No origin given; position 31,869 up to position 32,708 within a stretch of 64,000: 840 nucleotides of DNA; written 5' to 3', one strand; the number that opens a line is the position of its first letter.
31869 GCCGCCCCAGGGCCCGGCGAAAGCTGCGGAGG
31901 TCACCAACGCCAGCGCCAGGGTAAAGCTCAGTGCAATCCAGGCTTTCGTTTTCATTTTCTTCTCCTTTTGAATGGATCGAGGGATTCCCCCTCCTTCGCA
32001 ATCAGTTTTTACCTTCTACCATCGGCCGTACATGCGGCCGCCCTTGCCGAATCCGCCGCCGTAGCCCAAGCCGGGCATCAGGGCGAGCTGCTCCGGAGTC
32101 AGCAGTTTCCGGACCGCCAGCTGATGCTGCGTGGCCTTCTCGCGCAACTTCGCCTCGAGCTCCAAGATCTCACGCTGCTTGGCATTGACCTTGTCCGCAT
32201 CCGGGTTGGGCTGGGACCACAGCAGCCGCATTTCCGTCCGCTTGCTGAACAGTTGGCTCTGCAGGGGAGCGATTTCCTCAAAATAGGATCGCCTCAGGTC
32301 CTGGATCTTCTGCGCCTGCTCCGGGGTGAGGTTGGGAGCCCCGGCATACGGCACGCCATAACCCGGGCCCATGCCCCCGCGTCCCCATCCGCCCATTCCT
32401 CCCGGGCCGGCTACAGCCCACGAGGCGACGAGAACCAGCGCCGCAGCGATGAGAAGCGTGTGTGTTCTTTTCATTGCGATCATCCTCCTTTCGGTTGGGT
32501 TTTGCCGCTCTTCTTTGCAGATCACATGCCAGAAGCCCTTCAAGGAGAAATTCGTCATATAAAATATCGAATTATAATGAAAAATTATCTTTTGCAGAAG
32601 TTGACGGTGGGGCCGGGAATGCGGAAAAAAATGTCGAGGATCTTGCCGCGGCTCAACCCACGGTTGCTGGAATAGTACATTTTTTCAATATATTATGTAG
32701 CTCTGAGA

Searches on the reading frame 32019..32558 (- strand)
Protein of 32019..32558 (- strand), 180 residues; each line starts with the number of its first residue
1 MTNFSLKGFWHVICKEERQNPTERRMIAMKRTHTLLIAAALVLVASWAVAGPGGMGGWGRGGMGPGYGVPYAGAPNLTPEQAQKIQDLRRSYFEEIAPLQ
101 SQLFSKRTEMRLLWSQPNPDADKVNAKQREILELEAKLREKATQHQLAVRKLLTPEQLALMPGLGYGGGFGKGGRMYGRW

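Call 39: search_protein_families(library=pfam, proteins=[window:32019-32558:-], max_evalue=0.00001)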
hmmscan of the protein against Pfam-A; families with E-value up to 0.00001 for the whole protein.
window:32019-32558:- (180 aa): 2 families
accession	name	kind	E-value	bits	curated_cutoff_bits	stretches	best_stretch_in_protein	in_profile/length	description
PF13801.11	Metal_resist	-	1.5e-17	64.4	29.2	1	34-157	2-122/125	Heavy-metal resistance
PF07813.17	LTXXQ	-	6.7e-07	30.4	24.3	1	76-158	14-93/100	LTXXQ motif family protein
